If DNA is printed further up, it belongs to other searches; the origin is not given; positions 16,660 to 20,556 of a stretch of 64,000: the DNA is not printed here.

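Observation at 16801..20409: Single polypeptide combining methyltransferase, long coiled coil and two GT2 domains: candidate terminator-ruler-polymerase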

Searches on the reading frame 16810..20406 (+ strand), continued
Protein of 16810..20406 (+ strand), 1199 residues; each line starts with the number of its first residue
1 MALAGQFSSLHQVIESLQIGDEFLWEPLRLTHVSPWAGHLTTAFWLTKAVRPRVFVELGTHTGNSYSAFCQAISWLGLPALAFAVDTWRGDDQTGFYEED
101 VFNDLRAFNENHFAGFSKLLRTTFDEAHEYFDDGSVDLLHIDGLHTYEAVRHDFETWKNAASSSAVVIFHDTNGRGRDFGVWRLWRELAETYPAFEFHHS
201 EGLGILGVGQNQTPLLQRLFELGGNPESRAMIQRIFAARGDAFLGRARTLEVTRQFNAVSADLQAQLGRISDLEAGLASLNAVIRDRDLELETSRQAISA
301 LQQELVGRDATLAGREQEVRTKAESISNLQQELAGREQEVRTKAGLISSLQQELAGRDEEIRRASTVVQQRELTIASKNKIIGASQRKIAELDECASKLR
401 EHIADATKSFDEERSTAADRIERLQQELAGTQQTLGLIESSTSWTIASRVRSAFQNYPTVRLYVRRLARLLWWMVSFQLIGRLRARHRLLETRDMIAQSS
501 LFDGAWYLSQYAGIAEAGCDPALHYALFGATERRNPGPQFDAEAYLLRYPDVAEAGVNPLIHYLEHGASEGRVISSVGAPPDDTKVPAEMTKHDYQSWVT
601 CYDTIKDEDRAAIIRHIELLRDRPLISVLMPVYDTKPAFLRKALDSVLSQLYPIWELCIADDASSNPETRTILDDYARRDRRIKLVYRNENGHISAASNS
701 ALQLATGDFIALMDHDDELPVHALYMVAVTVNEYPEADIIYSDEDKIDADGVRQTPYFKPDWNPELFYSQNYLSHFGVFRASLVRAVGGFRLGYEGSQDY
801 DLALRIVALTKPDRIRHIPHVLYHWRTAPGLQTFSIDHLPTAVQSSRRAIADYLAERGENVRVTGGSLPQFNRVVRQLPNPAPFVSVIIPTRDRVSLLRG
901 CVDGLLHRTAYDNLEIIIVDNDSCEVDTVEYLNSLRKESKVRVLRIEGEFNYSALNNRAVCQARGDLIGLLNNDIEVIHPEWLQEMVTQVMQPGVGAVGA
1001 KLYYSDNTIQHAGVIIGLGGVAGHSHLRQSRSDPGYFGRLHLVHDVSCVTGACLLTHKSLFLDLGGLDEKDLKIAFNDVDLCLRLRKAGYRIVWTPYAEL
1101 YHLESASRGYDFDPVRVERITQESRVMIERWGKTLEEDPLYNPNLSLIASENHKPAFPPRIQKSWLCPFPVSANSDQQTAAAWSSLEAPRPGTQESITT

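Call 9: find_homologous_proteins(query=window:16810-20406:+, max_evalue=1e-10)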
Query window:16810-20406:+ (1199 aa): 2384 proteins with E <= 1e-10 among 8000 candidates; the best 120 are listed.
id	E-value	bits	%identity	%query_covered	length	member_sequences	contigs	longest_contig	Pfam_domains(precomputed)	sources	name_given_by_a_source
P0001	0.0e+0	2758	100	100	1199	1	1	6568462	PF13632.13,PF10111.15,PF13641.13,PF13578.13,PF00535.33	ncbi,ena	-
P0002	0.0e+0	1988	72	99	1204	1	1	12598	PF13632.13,PF10111.15,PF13506.14,PF13641.13,PF13578.13,PF00535.33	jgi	jgi:GT2 family glycosyltransferase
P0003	0.0e+0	1910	72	97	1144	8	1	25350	PF13632.13,PF10111.15,PF13506.14,PF13641.13,PF13578.13,PF00535.33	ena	-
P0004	0.0e+0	1804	67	96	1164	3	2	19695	PF10111.15,PF13641.13,PF13578.13,PF00535.33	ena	-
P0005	0.0e+0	1779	66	96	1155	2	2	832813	PF13632.13,PF10111.15,PF13641.13,PF13578.13,PF00535.33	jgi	jgi:O-antigen biosynthesis protein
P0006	0.0e+0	1720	63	97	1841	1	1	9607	PF05045.18,PF10111.15,PF13641.13,PF14307.13,PF13578.13,PF00535.33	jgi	jgi:lipopolysaccharide biosynthesis protein/GT2 family glycosyltransferase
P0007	0.0e+0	1681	64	97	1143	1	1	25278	PF13632.13,PF10111.15,PF13641.13,PF13578.13,PF00535.33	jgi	jgi:GT2 family glycosyltransferase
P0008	0.0e+0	1680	63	97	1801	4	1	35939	PF05045.18,PF10111.15,PF13641.13,PF14307.13,PF13578.13,PF00535.33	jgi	jgi:lipopolysaccharide biosynthesis protein/glycosyltransferase involved in cell wall biosynthesis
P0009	0.0e+0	1679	64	97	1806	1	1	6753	PF05045.18,PF10111.15,PF13641.13,PF14307.13,PF13578.13,PF00535.33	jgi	jgi:lipopolysaccharide biosynthesis protein/GT2 family glycosyltransferase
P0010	0.0e+0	1650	62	97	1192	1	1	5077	PF13632.13,PF10111.15,PF13506.14,PF13641.13,PF13578.13,PF00535.33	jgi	jgi:glycosyltransferase involved in cell wall biosynthesis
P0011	0.0e+0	1609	63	93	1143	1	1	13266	PF13632.13,PF10111.15,PF13506.14,PF13641.13,PF13578.13,PF00535.33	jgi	jgi:GT2 family glycosyltransferase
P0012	0.0e+0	1579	78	73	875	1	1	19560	PF13632.13,PF10111.15,PF13506.14,PF13641.13,PF00535.33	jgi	jgi:GT2 family glycosyltransferase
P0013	0.0e+0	1578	61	96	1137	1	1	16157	PF10111.15,PF13641.13,PF13578.13,PF00535.33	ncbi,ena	-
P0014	0.0e+0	1570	59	97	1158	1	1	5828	PF13632.13,PF10111.15,PF13641.13,PF13578.13,PF00535.33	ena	-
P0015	0.0e+0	1568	59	96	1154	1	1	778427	PF13632.13,PF10111.15,PF13506.14,PF13641.13,PF13578.13,PF00535.33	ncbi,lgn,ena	-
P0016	0.0e+0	1518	59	97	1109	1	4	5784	PF13632.13,PF10111.15,PF13641.13,PF13578.13,PF00535.33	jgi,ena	-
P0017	0.0e+0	1498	55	98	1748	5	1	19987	PF13632.13,PF05045.18,PF10111.15,PF13641.13,PF14307.13,PF13578.13,PF00535.33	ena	-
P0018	0.0e+0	1419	54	96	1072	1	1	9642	PF13632.13,PF10111.15,PF13641.13,PF13578.13,PF00535.33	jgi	jgi:glycosyltransferase involved in cell wall biosynthesis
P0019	0.0e+0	1266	49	95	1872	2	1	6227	PF13632.13,PF10111.15,PF13641.13,PF00534.27,PF13524.13,PF13578.13,PF00535.33,PF13692.13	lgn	-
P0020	0.0e+0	1200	64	68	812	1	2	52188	PF13632.13,PF10111.15,PF13506.14,PF13641.13,PF00535.33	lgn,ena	-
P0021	0.0e+0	1160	63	71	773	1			PF13578.13,PF00535.33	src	-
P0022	0.0e+0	1133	48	54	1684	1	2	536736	PF13632.13,PF10111.15,PF13506.14,PF13641.13,PF13578.13,PF00535.33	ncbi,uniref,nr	ncbi:glycosyltransferase [Desulfoprunum benzoelyticum]|uniref:Glycosyltransferase involved in cell w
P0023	0.0e+0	1076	57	48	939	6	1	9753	PF13632.13,PF10111.15,PF13506.14,PF13641.13,PF13578.13,PF00535.33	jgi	jgi:GT2 family glycosyltransferase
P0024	0.0e+0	1067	52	61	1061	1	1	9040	PF10111.15,PF13506.14,PF13641.13,PF13578.13,PF00535.33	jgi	jgi:GT2 family glycosyltransferase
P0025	0.0e+0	1062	45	95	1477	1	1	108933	PF13489.13,PF10111.15,PF13506.14,PF13641.13,PF13578.13,PF00535.33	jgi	jgi:GT2 family glycosyltransferase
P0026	0.0e+0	1059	56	50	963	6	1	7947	PF13632.13,PF13641.13,PF13578.13,PF00535.33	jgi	jgi:glycosyltransferase involved in cell wall biosynthesis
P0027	0.0e+0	1047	57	48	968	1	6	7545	PF13641.13,PF13578.13,PF00535.33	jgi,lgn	jgi:GT2 family glycosyltransferase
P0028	0.0e+0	1046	51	63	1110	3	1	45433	PF13632.13,PF10111.15,PF13641.13,PF13578.13,PF00535.33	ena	-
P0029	0.0e+0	1040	49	61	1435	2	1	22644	PF13489.13,PF13632.13,PF10111.15,PF13506.14,PF13641.13,PF13578.13,PF00535.33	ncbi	-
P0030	0.0e+0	1035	47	54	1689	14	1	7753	PF10111.15,PF13641.13,PF13578.13,PF00535.33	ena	-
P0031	0.0e+0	1034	57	48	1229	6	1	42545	PF10111.15,PF13506.14,PF13641.13,PF13578.13,PF00535.33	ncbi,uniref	ncbi:glycosyltransferase [Azospirillum oleiclasticum]|uniref:glycosyltransferase n=1 Tax=Azospirillu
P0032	0.0e+0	1031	47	54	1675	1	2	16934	PF10111.15,PF13641.13,PF13578.13,PF00535.33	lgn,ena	-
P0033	0.0e+0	1027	57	48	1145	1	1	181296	PF13632.13,PF10111.15,PF13506.14,PF13641.13,PF13578.13,PF00535.33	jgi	-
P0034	0.0e+0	1021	49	48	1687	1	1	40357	PF13632.13,PF10111.15,PF13506.14,PF13641.13,PF13578.13,PF00535.33,PF13692.13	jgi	jgi:GT2 family glycosyltransferase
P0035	0.0e+0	1016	59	48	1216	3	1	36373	PF13632.13,PF10111.15,PF13506.14,PF13641.13,PF13578.13,PF00535.33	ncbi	-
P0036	1.2e-297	1008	56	49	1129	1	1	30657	PF13632.13,PF10111.15,PF13506.14,PF13641.13,PF13578.13,PF00535.33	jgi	jgi:O-antigen biosynthesis protein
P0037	3.0e-297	1007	57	48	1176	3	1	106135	PF10111.15,PF13506.14,PF13641.13,PF13578.13,PF00535.33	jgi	jgi:O-antigen biosynthesis protein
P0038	3.3e-297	1007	55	48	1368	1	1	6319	PF13632.13,PF10111.15,PF13641.13,PF13578.13,PF00535.33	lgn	-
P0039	1.0e-296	1005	56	49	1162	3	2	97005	PF10111.15,PF13506.14,PF13641.13,PF13578.13,PF00535.33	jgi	jgi:O-antigen biosynthesis protein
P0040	1.3e-295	1002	58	48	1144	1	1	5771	PF10111.15,PF13506.14,PF13641.13,PF13578.13,PF00535.33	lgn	-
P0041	3.3e-295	1000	43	94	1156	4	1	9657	PF13632.13,PF10111.15,PF13506.14,PF13641.13,PF13578.13,PF00535.33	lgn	-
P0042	3.8e-294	997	58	48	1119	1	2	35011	PF13632.13,PF10111.15,PF13506.14,PF13641.13,PF13578.13,PF00535.33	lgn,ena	-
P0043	8.7e-294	996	57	48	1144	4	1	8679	PF13632.13,PF10111.15,PF13506.14,PF13641.13,PF13578.13,PF00535.33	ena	-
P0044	1.7e-293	995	44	95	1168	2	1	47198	PF13632.13,PF10111.15,PF13506.14,PF13641.13,PF13578.13,PF00535.33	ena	-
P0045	5.3e-293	993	58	48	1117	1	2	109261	PF13632.13,PF10111.15,PF13506.14,PF13641.13,PF13578.13,PF00535.33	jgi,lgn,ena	jgi:Predicted glycosyltransferases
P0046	5.5e-293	993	57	48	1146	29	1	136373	PF13632.13,PF10111.15,PF13506.14,PF13641.13,PF13578.13,PF00535.33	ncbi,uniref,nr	ncbi:glycosyltransferase [Azospirillum sp. TSO35-2]|uniref:glycosyltransferase family 2 protein n=1 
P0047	7.2e-293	993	57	48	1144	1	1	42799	PF13632.13,PF10111.15,PF13506.14,PF13641.13,PF13578.13,PF00535.33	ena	-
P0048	1.0e-292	992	56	50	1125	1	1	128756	PF10111.15,PF13506.14,PF13641.13,PF13578.13,PF00535.33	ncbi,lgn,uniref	ncbi:glycosyltransferase [Azospirillum sp.]|uniref:glycosyltransferase n=1 Tax=Azospirillum sp. TaxI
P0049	4.5e-292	990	58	48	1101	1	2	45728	PF13632.13,PF10111.15,PF13506.14,PF13641.13,PF13578.13,PF00535.33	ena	-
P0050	4.9e-292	990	57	48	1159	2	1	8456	PF13632.13,PF10111.15,PF13506.14,PF13641.13,PF13578.13,PF00535.33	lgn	-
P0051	1.5e-291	988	59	48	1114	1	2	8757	PF13632.13,PF10111.15,PF13641.13,PF13578.13,PF00535.33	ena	-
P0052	5.0e-291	987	58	49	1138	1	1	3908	PF13632.13,PF10111.15,PF13506.14,PF13641.13,PF13578.13,PF00535.33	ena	-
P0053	1.2e-290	985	39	95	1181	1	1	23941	PF13632.13,PF10111.15,PF13641.13,PF13578.13,PF00535.33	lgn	-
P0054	1.5e-290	985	57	48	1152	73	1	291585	PF13632.13,PF10111.15,PF13506.14,PF13641.13,PF13578.13,PF00535.33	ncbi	ncbi:Glycosyl transferase, group 2 family [Azospirillum largimobile]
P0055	3.9e-290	984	57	48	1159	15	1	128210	PF10111.15,PF13641.13,PF13578.13,PF00535.33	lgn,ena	-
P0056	4.1e-290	984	50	47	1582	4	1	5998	PF13632.13,PF10111.15,PF13641.13,PF00534.27,PF13578.13,PF00535.33,PF13692.13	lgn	-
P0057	9.4e-290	982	59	48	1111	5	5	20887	PF13632.13,PF10111.15,PF13506.14,PF13641.13,PF13578.13,PF00535.33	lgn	-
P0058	7.8e-288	976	58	48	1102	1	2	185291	PF13632.13,PF10111.15,PF13506.14,PF13641.13,PF13578.13,PF00535.33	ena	-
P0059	2.4e-287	974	57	48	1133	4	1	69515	PF10111.15,PF13641.13,PF13578.13,PF00535.33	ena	-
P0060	3.8e-287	974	43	96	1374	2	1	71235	PF13632.13,PF10111.15,PF13506.14,PF13641.13,PF13578.13,PF00535.33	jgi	jgi:GT2 family glycosyltransferase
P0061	1.3e-286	972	52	53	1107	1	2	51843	PF13632.13,PF10111.15,PF13506.14,PF13641.13,PF13578.13,PF00535.33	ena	-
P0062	3.5e-286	971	57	48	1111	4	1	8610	PF13632.13,PF10111.15,PF13506.14,PF13641.13,PF13578.13,PF00535.33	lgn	-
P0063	1.3e-284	965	45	56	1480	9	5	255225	PF10111.15,PF13506.14,PF13641.13,PF13578.13,PF00535.33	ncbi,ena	-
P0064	8.0e-284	963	55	48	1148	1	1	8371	PF10111.15,PF13641.13,PF13578.13,PF00535.33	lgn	-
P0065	9.9e-281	952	57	48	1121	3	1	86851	PF13632.13,PF10111.15,PF13506.14,PF13641.13,PF13578.13,PF00535.33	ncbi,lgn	-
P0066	2.3e-279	948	56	48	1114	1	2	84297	PF13632.13,PF10111.15,PF13506.14,PF13641.13,PF13578.13,PF00535.33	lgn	-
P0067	2.5e-279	948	57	47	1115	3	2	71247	PF13632.13,PF10111.15,PF13506.14,PF13641.13,PF13578.13,PF00535.33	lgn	-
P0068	4.6e-279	947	43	95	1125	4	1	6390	PF13632.13,PF10111.15,PF13506.14,PF13641.13,PF13578.13,PF00535.33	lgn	-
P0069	5.4e-279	947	48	57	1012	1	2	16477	PF13632.13,PF10111.15,PF13506.14,PF13641.13,PF13578.13,PF00535.33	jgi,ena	-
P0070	1.5e-278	945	48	49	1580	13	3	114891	PF13632.13,PF10111.15,PF13506.14,PF13641.13,PF13578.13,PF00535.33,PF13692.13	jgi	jgi:GT2 family glycosyltransferase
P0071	1.4e-276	939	47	54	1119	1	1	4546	PF13632.13,PF10111.15,PF13641.13,PF13578.13,PF00535.33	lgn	-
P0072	8.3e-276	936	54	49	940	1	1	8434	PF13632.13,PF10111.15,PF13506.14,PF13641.13,PF13578.13,PF00535.33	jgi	jgi:GT2 family glycosyltransferase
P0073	2.1e-274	931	43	94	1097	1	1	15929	PF13632.13,PF10111.15,PF13641.13,PF13578.13,PF00535.33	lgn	-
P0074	4.1e-273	927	49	50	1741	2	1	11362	PF13632.13,PF10111.15,PF13641.13,PF00534.27,PF13578.13,PF00535.33,PF13692.13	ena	-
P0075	4.3e-273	927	44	65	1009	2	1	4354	PF10111.15,PF13506.14,PF13641.13,PF13578.13,PF00535.33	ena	-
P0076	7.5e-271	920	54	48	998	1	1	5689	PF10186.15,PF10111.15,PF13641.13,PF13578.13,PF00535.33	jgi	jgi:GT2 family glycosyltransferase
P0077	1.1e-270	919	53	50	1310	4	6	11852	PF13632.13,PF05045.18,PF10111.15,PF13506.14,PF13641.13,PF13578.13,PF00535.33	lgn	-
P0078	1.6e-270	919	54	47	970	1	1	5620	PF13632.13,PF10111.15,PF13641.13,PF13578.13,PF00535.33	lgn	-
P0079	8.0e-270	916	50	50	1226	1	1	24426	PF13489.13,PF13632.13,PF10111.15,PF13506.14,PF13641.13,PF13578.13,PF00535.33,PF08241.19,PF08242.19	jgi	jgi:glycosyltransferase involved in cell wall biosynthesis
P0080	2.6e-269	915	55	48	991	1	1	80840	PF13632.13,PF10111.15,PF13506.14,PF13641.13,PF13578.13,PF00535.33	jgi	jgi:GT2 family glycosyltransferase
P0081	5.0e-269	914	58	48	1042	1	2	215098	PF13632.13,PF10111.15,PF13506.14,PF13641.13,PF13578.13,PF00535.33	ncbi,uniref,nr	ncbi:glycosyltransferase [Azospirillum rugosum]|uniref:GT2 family glycosyltransferase/histone H3/H4 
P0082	7.5e-269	913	51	49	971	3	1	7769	PF10111.15,PF13641.13,PF13578.13,PF00535.33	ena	-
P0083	8.6e-269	913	51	50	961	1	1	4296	PF10186.15,PF10111.15,PF13641.13,PF13578.13,PF00535.33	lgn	-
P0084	2.6e-268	911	54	48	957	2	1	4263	PF10111.15,PF13506.14,PF13641.13,PF13578.13,PF00535.33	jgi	jgi:O-antigen biosynthesis protein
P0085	3.9e-268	911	54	49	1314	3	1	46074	PF13632.13,PF05045.18,PF10111.15,PF13506.14,PF13641.13,PF13578.13,PF00535.33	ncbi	-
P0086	1.1e-267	909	53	48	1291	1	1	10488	PF13489.13,PF10111.15,PF13641.13,PF13578.13,PF00535.33,PF08242.19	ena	-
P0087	2.0e-267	908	53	48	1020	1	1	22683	PF10111.15,PF13641.13,PF19220.7,PF04102.18,PF13578.13,PF00535.33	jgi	jgi:O-antigen biosynthesis protein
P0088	8.9e-267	906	43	90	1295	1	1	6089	PF13489.13,PF13632.13,PF10111.15,PF13641.13,PF13578.13,PF00535.33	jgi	jgi:GT2 family glycosyltransferase/predicted SAM-dependent methyltransferase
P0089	2.7e-266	905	52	48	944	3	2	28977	PF10111.15,PF13641.13,PF13578.13,PF00535.33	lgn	-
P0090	5.6e-266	904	52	48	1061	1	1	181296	PF13632.13,PF10111.15,PF13641.13,PF13578.13,PF00535.33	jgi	-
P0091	2.5e-265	901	49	55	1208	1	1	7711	PF13632.13,PF10111.15,PF13506.14,PF13641.13,PF13578.13,PF00535.33,PF08241.19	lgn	-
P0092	5.0e-265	900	46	55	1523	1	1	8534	PF13632.13,PF05045.18,PF10111.15,PF13506.14,PF13641.13,PF13578.13,PF00535.33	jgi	jgi:GT2 family glycosyltransferase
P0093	1.3e-264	899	52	49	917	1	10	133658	PF13632.13,PF10111.15,PF13506.14,PF13641.13,PF13578.13,PF00535.33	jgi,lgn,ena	jgi:glycosyltransferase involved in cell wall biosynthesis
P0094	1.5e-264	899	54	48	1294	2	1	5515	PF13632.13,PF05045.18,PF10111.15,PF13506.14,PF13641.13,PF13578.13,PF00535.33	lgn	-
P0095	1.8e-264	899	52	46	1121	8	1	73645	PF13632.13,PF10111.15,PF13641.13,PF13578.13,PF00535.33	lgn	-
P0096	2.7e-264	898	51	50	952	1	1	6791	PF10111.15,PF13641.13,PF13578.13,PF00535.33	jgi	jgi:glycosyltransferase involved in cell wall biosynthesis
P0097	3.5e-264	898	51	49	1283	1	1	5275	PF13489.13,PF10111.15,PF13641.13,PF13578.13,PF00535.33,PF08241.19,PF08242.19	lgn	-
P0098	5.7e-264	897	52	51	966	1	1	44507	PF10111.15,PF13641.13,PF13578.13,PF00535.33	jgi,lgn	-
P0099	1.0e-263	896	51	50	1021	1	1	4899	PF10111.15,PF13641.13,PF13578.13,PF00535.33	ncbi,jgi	jgi:glycosyltransferase involved in cell wall biosynthesis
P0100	1.7e-263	895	51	49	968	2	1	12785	PF10111.15,PF13641.13,PF13578.13,PF00535.33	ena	-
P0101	2.4e-263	895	50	51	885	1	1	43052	PF13632.13,PF10111.15,PF13506.14,PF13641.13,PF13578.13,PF00535.33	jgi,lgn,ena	jgi:GT2 family glycosyltransferase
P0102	3.7e-263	894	52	48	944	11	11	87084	PF10111.15,PF13641.13,PF13578.13,PF00535.33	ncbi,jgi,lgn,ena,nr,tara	ncbi:MAG TPA: hypothetical protein DD373_09825 [Halomonas sp.]|jgi:glycosyltransferase involved in c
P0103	5.0e-263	894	54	48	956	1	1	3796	PF13632.13,PF10111.15,PF13506.14,PF13641.13,PF13578.13,PF00535.33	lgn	-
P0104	5.6e-263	894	51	48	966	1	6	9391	PF10111.15,PF13641.13,PF13578.13,PF00535.33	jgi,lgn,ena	-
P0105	6.2e-263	894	54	47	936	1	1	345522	PF10111.15,PF13641.13,PF13578.13,PF00535.33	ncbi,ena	-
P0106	6.4e-263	893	50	50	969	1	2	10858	PF10111.15,PF13641.13,PF13578.13,PF00535.33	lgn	-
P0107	2.1e-262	892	43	95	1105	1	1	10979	PF10111.15,PF13641.13,PF13578.13,PF00535.33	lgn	-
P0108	2.4e-262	892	52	48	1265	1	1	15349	PF13489.13,PF10111.15,PF13506.14,PF13641.13,PF13578.13,PF00535.33,PF08242.19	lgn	-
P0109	3.6e-262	891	53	48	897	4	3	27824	PF13632.13,PF10111.15,PF13641.13,PF13578.13,PF00535.33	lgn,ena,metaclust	metaclust:\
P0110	4.1e-262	891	52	48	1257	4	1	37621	PF13489.13,PF10111.15,PF13641.13,PF13578.13,PF00535.33,PF08241.19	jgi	jgi:glycosyltransferase involved in cell wall biosynthesis/SAM-dependent methyltransferase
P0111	7.3e-262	890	42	68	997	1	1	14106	PF13632.13,PF10111.15,PF13641.13,PF13578.13,PF00535.33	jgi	jgi:glycosyltransferase involved in cell wall biosynthesis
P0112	9.9e-262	890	50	50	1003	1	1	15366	PF13632.13,PF10111.15,PF13641.13,PF04102.18,PF13578.13,PF00535.33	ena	-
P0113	1.3e-261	889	51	49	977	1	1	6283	PF13632.13,PF10111.15,PF13506.14,PF13641.13,PF13578.13,PF00535.33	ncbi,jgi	jgi:glycosyltransferase involved in cell wall biosynthesis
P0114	3.7e-261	888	51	49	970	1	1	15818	PF10111.15,PF13641.13,PF13578.13,PF00535.33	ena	-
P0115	3.8e-261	888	52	48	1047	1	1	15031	PF10111.15,PF13641.13,PF13578.13,PF00535.33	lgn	-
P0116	1.3e-260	886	42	67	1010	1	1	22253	PF13632.13,PF10111.15,PF13641.13,PF13578.13,PF00535.33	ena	-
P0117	1.4e-260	886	51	48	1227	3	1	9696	PF13489.13,PF10111.15,PF13506.14,PF13641.13,PF13578.13,PF00535.33,PF08242.19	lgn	-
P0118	2.1e-260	885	54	48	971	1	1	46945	PF10111.15,PF13506.14,PF13641.13,PF13578.13,PF00535.33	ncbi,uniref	ncbi:glycosyltransferase [Microvirga arabica]|uniref:Glycosyltransferase n=1 Tax=Microvirga arabica 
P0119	2.5e-260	885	41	71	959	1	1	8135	PF10111.15,PF13641.13,PF13578.13,PF00535.33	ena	-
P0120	2.8e-260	885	47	55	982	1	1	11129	PF13632.13,PF10111.15,PF13641.13,PF13578.13,PF00535.33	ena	-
